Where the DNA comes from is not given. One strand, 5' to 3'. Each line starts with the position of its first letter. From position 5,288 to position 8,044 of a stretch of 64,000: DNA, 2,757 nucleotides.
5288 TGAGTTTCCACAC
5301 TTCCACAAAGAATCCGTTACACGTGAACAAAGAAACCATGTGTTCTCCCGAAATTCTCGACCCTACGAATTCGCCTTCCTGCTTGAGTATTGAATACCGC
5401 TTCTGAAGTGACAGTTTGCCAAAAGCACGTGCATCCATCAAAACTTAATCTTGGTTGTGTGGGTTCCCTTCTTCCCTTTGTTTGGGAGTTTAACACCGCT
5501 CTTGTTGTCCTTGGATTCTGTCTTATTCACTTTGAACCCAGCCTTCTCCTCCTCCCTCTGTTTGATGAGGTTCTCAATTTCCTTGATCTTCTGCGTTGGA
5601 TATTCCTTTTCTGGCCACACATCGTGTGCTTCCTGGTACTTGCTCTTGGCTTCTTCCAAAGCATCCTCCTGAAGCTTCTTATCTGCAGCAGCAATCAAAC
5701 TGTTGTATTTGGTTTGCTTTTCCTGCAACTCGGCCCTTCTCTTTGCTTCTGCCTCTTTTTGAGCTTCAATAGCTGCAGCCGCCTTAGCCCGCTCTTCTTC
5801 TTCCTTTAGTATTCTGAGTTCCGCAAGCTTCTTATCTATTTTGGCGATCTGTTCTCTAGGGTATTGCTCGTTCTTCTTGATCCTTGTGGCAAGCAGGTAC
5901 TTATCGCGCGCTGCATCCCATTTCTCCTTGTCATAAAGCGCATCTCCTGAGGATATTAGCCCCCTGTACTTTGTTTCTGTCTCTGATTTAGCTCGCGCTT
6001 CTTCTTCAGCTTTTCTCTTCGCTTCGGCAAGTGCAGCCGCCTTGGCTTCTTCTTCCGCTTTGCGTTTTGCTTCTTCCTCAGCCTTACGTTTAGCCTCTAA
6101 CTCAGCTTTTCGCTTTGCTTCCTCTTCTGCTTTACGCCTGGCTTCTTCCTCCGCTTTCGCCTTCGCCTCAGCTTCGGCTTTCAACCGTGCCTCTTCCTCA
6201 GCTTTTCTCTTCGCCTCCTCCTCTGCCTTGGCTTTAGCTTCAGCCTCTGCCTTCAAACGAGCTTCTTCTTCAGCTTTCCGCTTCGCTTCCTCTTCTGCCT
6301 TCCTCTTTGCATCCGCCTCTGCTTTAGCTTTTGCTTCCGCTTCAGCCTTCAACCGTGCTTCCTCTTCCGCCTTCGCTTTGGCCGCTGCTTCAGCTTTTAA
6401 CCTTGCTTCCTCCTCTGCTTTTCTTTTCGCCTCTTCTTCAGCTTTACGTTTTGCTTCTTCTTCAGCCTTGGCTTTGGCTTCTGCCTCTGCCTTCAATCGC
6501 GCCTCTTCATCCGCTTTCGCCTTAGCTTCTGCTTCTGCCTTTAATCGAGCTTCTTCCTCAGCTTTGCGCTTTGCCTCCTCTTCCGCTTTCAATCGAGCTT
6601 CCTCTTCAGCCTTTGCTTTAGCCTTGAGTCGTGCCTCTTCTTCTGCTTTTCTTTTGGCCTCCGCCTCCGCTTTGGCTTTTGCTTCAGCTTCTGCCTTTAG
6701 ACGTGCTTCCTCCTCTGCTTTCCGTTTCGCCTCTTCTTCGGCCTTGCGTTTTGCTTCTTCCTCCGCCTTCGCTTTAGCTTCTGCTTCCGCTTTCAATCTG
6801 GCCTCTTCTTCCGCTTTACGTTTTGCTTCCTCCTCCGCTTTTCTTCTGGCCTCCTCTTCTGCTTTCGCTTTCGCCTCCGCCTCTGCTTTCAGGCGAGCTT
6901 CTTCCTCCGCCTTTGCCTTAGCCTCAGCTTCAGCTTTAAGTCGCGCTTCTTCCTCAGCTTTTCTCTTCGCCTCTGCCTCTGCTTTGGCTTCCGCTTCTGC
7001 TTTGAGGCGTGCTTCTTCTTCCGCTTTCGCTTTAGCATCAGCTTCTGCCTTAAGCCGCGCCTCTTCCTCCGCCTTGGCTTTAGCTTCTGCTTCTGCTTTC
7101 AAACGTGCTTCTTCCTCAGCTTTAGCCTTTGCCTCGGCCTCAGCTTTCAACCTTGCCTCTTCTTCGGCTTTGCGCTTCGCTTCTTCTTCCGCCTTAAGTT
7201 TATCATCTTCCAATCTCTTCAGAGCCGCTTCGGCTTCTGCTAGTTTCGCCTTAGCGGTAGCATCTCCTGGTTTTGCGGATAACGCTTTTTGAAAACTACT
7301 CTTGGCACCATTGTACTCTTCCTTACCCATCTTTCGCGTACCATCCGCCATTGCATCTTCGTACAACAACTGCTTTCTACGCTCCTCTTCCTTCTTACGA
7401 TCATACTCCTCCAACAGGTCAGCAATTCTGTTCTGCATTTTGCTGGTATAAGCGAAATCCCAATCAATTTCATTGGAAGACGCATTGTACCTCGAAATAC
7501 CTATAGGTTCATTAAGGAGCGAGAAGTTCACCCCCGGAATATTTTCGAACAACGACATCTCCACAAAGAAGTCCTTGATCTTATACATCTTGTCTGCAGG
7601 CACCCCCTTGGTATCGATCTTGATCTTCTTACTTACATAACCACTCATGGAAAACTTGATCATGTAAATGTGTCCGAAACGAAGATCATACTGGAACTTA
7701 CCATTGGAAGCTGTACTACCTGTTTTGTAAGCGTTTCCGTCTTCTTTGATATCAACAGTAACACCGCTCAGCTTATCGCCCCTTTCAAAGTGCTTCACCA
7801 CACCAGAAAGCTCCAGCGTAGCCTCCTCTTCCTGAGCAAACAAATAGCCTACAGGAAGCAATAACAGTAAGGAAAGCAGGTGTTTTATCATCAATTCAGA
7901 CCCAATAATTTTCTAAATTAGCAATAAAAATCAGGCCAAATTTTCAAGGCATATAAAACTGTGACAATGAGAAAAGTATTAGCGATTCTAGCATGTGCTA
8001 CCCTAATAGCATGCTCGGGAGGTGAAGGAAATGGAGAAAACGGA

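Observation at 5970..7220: About 55 tandem E/K/A octads form a predicted single-alpha-helix spacer of about 430 residues in a CarbopepD_reg/TPR protein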

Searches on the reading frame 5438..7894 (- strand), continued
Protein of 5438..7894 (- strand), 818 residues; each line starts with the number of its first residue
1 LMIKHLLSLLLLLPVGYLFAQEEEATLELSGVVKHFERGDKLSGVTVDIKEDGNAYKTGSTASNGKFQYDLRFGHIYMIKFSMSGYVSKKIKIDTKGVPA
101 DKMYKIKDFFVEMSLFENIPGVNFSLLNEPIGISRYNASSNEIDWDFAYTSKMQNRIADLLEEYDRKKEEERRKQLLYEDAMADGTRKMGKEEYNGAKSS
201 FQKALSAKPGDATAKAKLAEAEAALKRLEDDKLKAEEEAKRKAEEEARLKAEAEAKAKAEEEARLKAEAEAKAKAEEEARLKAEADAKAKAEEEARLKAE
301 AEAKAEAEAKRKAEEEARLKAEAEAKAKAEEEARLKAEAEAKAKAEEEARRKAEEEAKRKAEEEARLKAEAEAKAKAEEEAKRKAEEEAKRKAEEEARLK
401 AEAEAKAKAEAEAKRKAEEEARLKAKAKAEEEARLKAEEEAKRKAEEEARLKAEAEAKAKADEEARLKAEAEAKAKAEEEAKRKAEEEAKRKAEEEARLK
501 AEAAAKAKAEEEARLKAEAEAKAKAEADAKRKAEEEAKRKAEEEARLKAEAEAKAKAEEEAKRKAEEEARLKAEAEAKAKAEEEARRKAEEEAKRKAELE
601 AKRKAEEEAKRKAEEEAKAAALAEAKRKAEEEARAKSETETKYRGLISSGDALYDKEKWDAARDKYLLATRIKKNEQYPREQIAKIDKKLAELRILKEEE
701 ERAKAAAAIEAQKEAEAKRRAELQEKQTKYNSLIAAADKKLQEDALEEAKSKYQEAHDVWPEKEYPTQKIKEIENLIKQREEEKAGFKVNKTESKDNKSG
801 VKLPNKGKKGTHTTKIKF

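Call 50: fold_search(model_id=the predicted structure, library=pdb)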
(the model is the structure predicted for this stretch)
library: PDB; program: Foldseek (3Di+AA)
matches with E <= 10: 967; with E <= 0.001: 16
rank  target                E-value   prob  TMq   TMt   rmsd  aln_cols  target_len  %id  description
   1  4v4c_B                2.4e-05  1.00  0.09  0.24   5.0        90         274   20  Crystal Structure of Pyrogallol-Phloroglucinol Transhydroxylase from Pelobacter acidigallici (released 2014-07-09)
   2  1qmu_A                6.1e-05  1.00  0.09  0.18   3.2        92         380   20  Duck carboxypeptidase D domain II (released 2000-10-13)
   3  8bdw_A                8.1e-05  1.00  0.10  0.71   3.0       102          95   15  Crystal structure of CnaB2 domain from Lactobacillus plantarum (released 2023-02-22)
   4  8bdw_H                9.6e-05  1.00  0.10  0.73   2.9       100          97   14  Crystal structure of CnaB2 domain from Lactobacillus plantarum (released 2023-02-22)
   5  4uzg                  3.5e-04  1.00  0.09  0.25   5.7       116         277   10  Crystal structure of group B streptococcus pilus 2b backbone protein SAK_1440 (released 2015-05-13)
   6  3is0                  3.9e-04  1.00  0.09  0.18   4.2       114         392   20  Crystal structure of functional region of UafA from Staphylococcus saprophyticus in the presence of cholesterol (released 2010-09-08)
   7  8fia_A                4.4e-04  1.00  0.10  0.05   5.1       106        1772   11  The structure of fly Teneurin self assembly (released 2023-05-03)
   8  3qva_B                4.4e-04  1.00  0.09  0.55   6.4       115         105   15  Structure of Klebsiella pneumoniae 5-hydroxyisourate hydrolase (released 2011-08-24)
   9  3is1                  6.1e-04  1.00  0.10  0.19   3.4       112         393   16  Crystal structure of functional region of UafA from Staphylococcus saprophyticus in C2 form at 2.45 angstrom resolution (released 2010-09-08)
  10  3qva_C                6.1e-04  1.00  0.08  0.55   7.2       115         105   15  Structure of Klebsiella pneumoniae 5-hydroxyisourate hydrolase (released 2011-08-24)
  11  10ps                  6.8e-04  1.00  0.09  0.13   4.6       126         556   19  Crystal structure of SdrD A2-A3-B1-B2 domains from Staphylococcus aureus JH1 (released 2026-02-11)
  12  9h68_B                7.2e-04  1.00  0.10  0.19   4.9       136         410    8  Crystal Structure of the spore gernation lytic transglycosylase SleC from Clostridioides difficile in its zymogenic fo (released 2025-02-12)
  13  4gqz_A                8.5e-04  1.00  0.09  0.38   5.0       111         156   14  Crystal Structure of S.CueP (released 2013-08-14)
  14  7bam_A                9.0e-04  1.00  0.10  0.05   3.6       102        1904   14  human Teneurin4 WT C2 (released 2021-12-01)
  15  9uvm                  9.0e-04  1.00  0.09  0.18   6.8       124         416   14  The SeMet pili protein of Streptococcus Sanguinis (released 2026-01-21)
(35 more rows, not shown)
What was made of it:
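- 7460..7819 (-): N-terminal carboxypeptidase-regulatory-like (prealbumin-like) beta-sandwich with an extra beta-hairpin extension, aa 26-145. Foldseek: 1qmu_A carboxypeptidase D domain II E 6e-5, CnaB2, transthyretin (call 50).
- On Carboxypeptidase regulatory-like domain (Pfam CarboxypepD_reg / CarbopepD_reg_2): Foldseek: 1qmu_A (duck carboxypeptidase D domain II) E 6e-5, rmsd 3.2 Å over 92 columns; also CnaB2 and transthyretin (call 50).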

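Call 53: search_protein_families(library=ncbifam, proteins=[P0151], max_evalue=0.001)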
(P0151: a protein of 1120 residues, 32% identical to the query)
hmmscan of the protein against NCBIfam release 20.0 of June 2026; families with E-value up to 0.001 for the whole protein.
P0151 (1120 aa): 3 families
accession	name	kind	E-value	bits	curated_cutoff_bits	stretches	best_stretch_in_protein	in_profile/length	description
TIGR02794.1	tolA_full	equivalog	1.9e-37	129.4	59.45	3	727-866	123-264/362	cell envelope integrity protein TolA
NF007065.0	PRK09510.1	equivalog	1.5e-31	109.8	213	6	577-711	117-250/387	cell envelope integrity protein TolA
NF033609.2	MSCRAMM_ClfA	exception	0.00079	17.2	1150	0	641-816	668-845/934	MSCRAMM family adhesin clumping factor ClfA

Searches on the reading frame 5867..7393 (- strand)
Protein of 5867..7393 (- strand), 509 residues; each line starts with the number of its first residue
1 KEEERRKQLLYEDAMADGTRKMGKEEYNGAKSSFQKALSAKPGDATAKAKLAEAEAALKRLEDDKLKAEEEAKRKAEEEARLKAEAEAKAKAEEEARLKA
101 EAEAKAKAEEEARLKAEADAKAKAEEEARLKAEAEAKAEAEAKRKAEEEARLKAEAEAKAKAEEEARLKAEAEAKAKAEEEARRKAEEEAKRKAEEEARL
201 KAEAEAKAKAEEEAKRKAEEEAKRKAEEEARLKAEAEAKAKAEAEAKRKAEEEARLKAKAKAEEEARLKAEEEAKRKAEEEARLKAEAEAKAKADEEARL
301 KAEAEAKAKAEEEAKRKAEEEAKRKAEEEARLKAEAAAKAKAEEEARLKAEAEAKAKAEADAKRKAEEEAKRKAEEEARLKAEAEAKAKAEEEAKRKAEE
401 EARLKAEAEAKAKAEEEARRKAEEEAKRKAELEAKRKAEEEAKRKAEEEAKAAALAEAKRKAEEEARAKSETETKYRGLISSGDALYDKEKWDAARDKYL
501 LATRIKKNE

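Call 56: predict_structure(protein=window:5867-7393:-)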
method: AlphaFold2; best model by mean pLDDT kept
length: 509 residues; sequences in the alignment: 1
mean_pLDDT: 76.8   pTM: 0.23
mean pLDDT of the five models: 76.8, 72.7, 69.7, 67.5, 57.6
residues with pLDDT >= 90: 1; 70-90: 426; 50-70: 75; < 50: 7
segments of 3 or more residues with pLDDT < 50: 479-483
pLDDT, mean of each block of 10 residues (from residue 1): 80 80 83 84 79 85 83 80 81 82 82 82 83 80 79 74 69 65 73 78 76 77 78 75 73 71 72 76 75 75 75 74 73 64 62 66 77 83 83 86 86 86 86 85 84 80 76 59 51 78 79
secondary structure, 60 per line:
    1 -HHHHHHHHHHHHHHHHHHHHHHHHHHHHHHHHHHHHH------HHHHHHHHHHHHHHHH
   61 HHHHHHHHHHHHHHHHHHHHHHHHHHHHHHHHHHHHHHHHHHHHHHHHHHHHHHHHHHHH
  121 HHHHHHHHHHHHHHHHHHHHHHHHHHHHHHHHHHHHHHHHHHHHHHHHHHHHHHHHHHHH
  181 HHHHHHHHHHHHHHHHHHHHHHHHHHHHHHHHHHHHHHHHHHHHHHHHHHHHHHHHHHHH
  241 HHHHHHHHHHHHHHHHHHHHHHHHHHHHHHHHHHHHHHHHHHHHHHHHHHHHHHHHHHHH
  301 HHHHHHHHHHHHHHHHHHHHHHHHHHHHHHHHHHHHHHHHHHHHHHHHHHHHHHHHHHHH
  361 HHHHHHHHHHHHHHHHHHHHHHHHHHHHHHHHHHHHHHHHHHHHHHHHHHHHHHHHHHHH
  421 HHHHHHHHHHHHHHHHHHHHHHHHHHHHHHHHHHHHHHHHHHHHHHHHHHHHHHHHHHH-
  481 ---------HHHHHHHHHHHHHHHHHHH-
elements in order: H2-38 H45-479 H490-508
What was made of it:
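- On Charged single alpha helix (SAH / ER/K motif): The single-sequence AlphaFold model gives one helix over aa 212-646, pLDDT 70-86 (call 56).
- (3) AlphaFold on the single sequence gives one helix over aa 212-646 with pLDDT 70-86 (call 56).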
